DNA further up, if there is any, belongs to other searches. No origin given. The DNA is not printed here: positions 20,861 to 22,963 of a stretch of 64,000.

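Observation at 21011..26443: Stand-alone YcaO next to a B12-radical SAM, a GNAT and a secreted C25-like peptidase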

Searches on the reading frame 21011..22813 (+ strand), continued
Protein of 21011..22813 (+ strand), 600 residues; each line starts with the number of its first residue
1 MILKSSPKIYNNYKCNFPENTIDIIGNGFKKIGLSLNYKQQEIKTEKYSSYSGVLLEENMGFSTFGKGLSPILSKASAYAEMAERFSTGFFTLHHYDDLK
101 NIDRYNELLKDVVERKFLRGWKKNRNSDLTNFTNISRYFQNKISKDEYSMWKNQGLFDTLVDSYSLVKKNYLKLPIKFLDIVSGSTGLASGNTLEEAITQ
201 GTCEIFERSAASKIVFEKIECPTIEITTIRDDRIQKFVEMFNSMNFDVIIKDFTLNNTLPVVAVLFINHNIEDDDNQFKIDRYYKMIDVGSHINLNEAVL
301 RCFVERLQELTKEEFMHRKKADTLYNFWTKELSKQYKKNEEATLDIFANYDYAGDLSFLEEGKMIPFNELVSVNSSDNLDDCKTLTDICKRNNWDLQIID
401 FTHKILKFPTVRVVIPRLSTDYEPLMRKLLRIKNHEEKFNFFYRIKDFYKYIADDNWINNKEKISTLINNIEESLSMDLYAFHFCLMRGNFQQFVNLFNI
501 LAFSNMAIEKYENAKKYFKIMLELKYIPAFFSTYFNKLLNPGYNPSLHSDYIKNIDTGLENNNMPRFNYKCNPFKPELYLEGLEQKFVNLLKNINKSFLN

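Call 17: find_encoding_contigs(protein=P0037, flank=10000, max_places=2)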
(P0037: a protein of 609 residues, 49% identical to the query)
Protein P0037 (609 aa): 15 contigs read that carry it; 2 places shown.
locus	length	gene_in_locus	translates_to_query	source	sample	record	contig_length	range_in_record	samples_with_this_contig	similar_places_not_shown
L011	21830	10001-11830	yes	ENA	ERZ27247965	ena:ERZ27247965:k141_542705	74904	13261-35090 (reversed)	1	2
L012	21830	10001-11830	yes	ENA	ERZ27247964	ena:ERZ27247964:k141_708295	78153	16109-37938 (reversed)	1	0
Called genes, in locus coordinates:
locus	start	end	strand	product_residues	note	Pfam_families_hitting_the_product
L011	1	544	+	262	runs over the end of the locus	PF01255:Prenyltransf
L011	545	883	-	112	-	-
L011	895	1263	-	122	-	PF01920:Prefoldin_2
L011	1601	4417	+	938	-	PF01364:Peptidase_C25 (weak)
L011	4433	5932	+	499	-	PF00209:SNF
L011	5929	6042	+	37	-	-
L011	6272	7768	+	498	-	PF00209:SNF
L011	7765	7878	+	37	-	-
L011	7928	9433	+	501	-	PF00209:SNF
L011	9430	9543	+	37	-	-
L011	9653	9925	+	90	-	-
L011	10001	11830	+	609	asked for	PF02624:YcaO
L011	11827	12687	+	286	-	PF04191:PEMT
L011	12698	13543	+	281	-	PF04191:PEMT (weak), PF04140:ICMT (weak)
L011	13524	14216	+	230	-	PF06966:DUF1295 (weak), PF04140:ICMT, PF04191:PEMT (weak), PF01222:ERG4_ERG24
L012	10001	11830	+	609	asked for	PF02624:YcaO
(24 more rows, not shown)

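Call 19: search_solved_structures(query=window:21011-22810:+, max_evalue=0.01, show_alignments=2)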
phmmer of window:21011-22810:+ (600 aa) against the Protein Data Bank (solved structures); distinct sequences matched with E-value up to 0.01: 5.
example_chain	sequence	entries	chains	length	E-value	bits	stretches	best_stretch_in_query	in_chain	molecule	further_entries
6pe3_A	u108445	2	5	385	1.9e-11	46.6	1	184-332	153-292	Uncharacterized protein MJ1094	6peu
7u58_A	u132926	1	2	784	1.5e-07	33.8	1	183-270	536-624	MusD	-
4q84_A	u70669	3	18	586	1.6e-07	33.6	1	173-268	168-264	Ribosomal protein S12 methylthiotransferase accessory factor YcaO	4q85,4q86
4bs9_A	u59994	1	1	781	4.4e-06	28.9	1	181-262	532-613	TRUD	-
4v1t_A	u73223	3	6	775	8.2e-05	24.7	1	174-264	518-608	LYND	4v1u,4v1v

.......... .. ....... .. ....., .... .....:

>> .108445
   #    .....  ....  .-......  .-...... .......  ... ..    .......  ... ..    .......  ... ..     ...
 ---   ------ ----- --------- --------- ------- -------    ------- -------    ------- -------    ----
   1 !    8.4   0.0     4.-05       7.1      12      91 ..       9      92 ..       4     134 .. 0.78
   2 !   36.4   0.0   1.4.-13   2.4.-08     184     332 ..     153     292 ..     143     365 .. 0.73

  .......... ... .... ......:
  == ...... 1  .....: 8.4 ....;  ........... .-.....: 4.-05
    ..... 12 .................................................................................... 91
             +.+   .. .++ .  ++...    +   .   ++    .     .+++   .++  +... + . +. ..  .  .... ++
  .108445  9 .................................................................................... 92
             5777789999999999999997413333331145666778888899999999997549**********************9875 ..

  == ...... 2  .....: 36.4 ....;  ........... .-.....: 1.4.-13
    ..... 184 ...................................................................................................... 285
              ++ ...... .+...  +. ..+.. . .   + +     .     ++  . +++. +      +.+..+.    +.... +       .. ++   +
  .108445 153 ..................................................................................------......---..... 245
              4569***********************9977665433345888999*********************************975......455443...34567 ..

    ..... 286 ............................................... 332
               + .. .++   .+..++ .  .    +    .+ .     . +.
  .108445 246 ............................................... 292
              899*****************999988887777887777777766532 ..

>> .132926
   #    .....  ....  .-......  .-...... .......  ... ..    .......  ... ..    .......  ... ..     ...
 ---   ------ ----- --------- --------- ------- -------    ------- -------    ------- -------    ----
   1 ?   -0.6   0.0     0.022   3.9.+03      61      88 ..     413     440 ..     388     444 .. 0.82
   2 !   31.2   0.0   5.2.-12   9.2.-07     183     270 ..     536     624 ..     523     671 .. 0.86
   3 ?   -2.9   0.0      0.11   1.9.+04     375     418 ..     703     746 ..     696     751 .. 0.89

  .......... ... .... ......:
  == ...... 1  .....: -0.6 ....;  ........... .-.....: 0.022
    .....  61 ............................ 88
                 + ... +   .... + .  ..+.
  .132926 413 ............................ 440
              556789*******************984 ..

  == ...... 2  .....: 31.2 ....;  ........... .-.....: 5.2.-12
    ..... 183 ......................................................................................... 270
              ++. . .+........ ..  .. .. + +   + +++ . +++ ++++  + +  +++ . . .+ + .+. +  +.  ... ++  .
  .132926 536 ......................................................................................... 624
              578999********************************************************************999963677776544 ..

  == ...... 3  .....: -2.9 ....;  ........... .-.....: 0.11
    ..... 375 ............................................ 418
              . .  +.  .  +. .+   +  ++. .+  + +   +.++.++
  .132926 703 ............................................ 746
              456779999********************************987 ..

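Call 20: find_related_loci(query=A1, collection=genome_contigs, flank=10000)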
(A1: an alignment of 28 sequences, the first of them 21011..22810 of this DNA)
Query A1 (600 aa) in genome_contigs; peptide patterns used: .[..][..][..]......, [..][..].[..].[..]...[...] (x = any residue, [..] = any of these).
600 stretches matched a pattern (row limit reached: there are more); 488 encode a relative of the query (tblastn E <= 1e-3); the best 80 are kept; 80 distinct loci.
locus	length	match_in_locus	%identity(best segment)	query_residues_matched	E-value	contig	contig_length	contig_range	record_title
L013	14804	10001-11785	50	1-600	0e+0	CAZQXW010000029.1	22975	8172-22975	MAG TPA_asm: uncultured Thermoplasmatales archaeon isolate SRP332253_co2_211 genome assembly, contig: NODE_2060_length_2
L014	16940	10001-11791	48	1-599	5e-178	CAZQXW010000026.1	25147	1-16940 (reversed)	MAG TPA_asm: uncultured Thermoplasmatales archaeon isolate SRP332253_co2_211 genome assembly, contig: NODE_1825_length_2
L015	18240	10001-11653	52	1-553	3e-175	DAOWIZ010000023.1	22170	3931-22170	MAG TPA_asm: Thermoplasmata archaeon isolate CSMAG_2056 CSMAG_2056_k141_311674_length_22170_cov_71.3392, whole genome sh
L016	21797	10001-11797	46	1-598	5e-171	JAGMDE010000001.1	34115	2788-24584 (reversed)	MAG: Thermoplasmatales archaeon isolate RS_17_39 ZL495.bin.39.fa_1, whole genome shotgun sequence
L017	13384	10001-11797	43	1-598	5e-153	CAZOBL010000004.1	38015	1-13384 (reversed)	MAG TPA_asm: uncultured Thermoplasmatales archaeon isolate SRP332253_co2_223 genome assembly, contig: NODE_917_length_38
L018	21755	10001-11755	41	1-600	7e-148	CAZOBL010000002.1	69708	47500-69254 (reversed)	MAG TPA_asm: uncultured Thermoplasmatales archaeon isolate SRP332253_co2_223 genome assembly, contig: NODE_292_length_69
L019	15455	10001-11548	30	1-493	2e-66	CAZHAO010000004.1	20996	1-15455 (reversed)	MAG TPA_asm: uncultured Methanotrichaceae archaeon isolate SRP098346_co1_296 genome assembly, contig: NODE_2357_length_2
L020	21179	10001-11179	33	1-420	2e-61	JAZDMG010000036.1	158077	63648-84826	MAG: archaeon isolate MEGAHIT-group-0.639 k141_19969091, whole genome shotgun sequence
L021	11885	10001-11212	30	14-435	3e-61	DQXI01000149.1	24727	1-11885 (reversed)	MAG TPA_asm: Desulfobacteraceae bacterium isolate HyVt-13 Ga0136651_10000355, whole genome shotgun sequence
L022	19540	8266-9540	30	9-452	6e-61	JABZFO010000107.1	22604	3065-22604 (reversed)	MAG: Desulfosarcina sp. isolate Grevelingen_8MPaII_metabat2.25 scaffold_5168, whole genome shotgun sequence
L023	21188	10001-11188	31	14-428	6e-61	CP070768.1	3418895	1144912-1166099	MAG: Desulfobacterales bacterium isolate bin239 chromosome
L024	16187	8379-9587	32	8-428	6e-60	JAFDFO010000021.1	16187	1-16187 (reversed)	MAG: Deltaproteobacteria bacterium isolate Meg22_02_Bin_40 Meg22_02_Bin_40_scaffold_3281, whole genome shotgun sequence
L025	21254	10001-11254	31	11-448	4e-59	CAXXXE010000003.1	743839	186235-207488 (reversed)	MAG: Desulfatiglandales bacterium isolate d5234fa8-f814-4557-af24-a28d4dae9633 genome assembly, contig: contig_3, whole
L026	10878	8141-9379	30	4-428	1e-58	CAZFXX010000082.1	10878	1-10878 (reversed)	MAG TPA_asm: uncultured Desulfobacteraceae bacterium isolate binchicken_co181_129 genome assembly, contig: NODE_11828_le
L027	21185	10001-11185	31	14-426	4e-58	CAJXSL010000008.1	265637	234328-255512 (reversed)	MAG TPA_asm: uncultured Desulfobacteraceae bacterium isolate SRR6201696_bin.17_MetaBAT_v2.12.1_MAG genome assembly, cont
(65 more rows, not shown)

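Call 28: find_related_loci(query=A1, collection=metagenome_contigs, flank=8000)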
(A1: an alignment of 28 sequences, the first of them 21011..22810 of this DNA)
Query A1 (600 aa) in metagenome_contigs; peptide patterns used: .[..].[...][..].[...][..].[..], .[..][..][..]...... (x = any residue, [..] = any of these).
600 stretches matched a pattern (row limit reached: there are more); 370 encode a relative of the query (tblastn E <= 1e-3); the best 80 are kept; 80 distinct loci.
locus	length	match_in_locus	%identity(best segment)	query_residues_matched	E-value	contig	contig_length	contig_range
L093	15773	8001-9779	52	1-598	0e+0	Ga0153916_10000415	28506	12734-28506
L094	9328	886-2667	49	1-598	0e+0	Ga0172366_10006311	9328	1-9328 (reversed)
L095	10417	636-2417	49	1-598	0e+0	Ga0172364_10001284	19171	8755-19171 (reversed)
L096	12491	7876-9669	50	1-598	0e+0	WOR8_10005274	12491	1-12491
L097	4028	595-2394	47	1-599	2e-175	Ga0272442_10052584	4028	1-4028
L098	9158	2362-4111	54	1-598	4e-161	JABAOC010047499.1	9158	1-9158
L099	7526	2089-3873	45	1-598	1e-157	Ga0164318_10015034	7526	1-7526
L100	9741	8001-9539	45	1-519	4e-143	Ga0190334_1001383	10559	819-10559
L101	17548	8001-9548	30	1-493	1e-66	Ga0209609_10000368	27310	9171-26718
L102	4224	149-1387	35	1-419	1e-66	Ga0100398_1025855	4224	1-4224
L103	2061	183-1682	32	1-501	5e-67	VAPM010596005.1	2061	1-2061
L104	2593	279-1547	31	9-450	6e-62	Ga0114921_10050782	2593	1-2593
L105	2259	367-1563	32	12-428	2e-60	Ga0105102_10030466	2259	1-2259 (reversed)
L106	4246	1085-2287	30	9-427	4e-58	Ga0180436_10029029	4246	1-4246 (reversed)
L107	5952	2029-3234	31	9-428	5e-58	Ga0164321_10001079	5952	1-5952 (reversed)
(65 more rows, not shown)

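Call 45: find_encoding_contigs(protein=P0003, flank=8000, max_places=2)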
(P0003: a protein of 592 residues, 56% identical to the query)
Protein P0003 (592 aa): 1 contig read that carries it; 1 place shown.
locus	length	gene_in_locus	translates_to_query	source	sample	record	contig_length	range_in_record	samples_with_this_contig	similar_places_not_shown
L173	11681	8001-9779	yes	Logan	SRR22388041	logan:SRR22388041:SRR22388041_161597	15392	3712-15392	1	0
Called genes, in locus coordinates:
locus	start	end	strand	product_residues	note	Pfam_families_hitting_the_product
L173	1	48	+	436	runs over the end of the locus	PF01142:TruD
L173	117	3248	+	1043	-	PF00133:tRNA-synt_1, PF09334:tRNA-synt_1g (weak), PF13603:tRNA-synt_1_2 (weak), PF08264:Anticodon_1, PF19302:DUF5915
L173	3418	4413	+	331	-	PF00814:TsaD, PF22521:HypF_C_2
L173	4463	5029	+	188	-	PF00069:Pkinase, PF01163:RIO1, PF07714:PK_Tyr_Ser-Thr, PF01636:APH (faint), PF03109:ABC1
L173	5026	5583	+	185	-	PF01725:Ham1p_like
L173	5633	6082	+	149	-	-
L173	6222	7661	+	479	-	PF01364:Peptidase_C25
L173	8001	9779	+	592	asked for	PF02624:YcaO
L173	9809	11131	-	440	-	PF02310:B12-binding (weak), PF04055:Radical_SAM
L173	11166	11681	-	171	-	?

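Call 46: find_encoding_contigs(protein=P0047, flank=10000, max_places=2)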
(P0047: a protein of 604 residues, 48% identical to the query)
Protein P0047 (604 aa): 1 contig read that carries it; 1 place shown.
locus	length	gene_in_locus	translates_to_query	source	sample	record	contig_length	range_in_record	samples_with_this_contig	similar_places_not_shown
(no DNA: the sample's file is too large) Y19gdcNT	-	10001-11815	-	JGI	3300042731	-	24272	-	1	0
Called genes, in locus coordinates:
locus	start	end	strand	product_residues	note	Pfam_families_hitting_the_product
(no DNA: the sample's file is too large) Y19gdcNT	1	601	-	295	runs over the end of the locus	PF02729:OTCace_N, PF00185:OTCace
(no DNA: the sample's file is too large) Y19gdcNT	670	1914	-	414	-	PF07690:MFS_1, PF05977:MFS_3 (weak), PF07690:MFS_1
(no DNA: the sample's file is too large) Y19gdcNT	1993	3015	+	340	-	PF00752:XPG_N, PF00867:XPG_I, PF01367:5_3_exonuc (weak)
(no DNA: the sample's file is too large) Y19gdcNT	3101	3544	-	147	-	-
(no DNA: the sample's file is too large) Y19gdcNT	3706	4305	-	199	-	-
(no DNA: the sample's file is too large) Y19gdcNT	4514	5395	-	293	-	PF01545:Cation_efflux, PF16916:ZT_dimer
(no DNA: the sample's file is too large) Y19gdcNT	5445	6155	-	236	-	PF03575:Peptidase_S51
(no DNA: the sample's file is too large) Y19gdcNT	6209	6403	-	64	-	PF14192:DUF4314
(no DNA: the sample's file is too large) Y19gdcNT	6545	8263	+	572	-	PF00112:Peptidase_C1, PF07602:DUF1565 (faint), PF05048:NosD, PF13229:Beta_helix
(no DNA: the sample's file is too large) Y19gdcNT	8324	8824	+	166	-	-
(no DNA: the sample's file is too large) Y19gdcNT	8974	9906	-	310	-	PF04258:Peptidase_A22B (weak), PF06550:SPP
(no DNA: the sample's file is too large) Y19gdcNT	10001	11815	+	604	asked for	PF02624:YcaO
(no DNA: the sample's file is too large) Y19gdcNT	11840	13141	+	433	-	PF01364:Peptidase_C25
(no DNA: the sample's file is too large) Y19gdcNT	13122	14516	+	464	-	PF02310:B12-binding, PF04055:Radical_SAM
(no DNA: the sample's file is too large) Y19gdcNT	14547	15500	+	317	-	PF00881:Nitroreductase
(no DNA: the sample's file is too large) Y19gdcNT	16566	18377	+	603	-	PF02624:YcaO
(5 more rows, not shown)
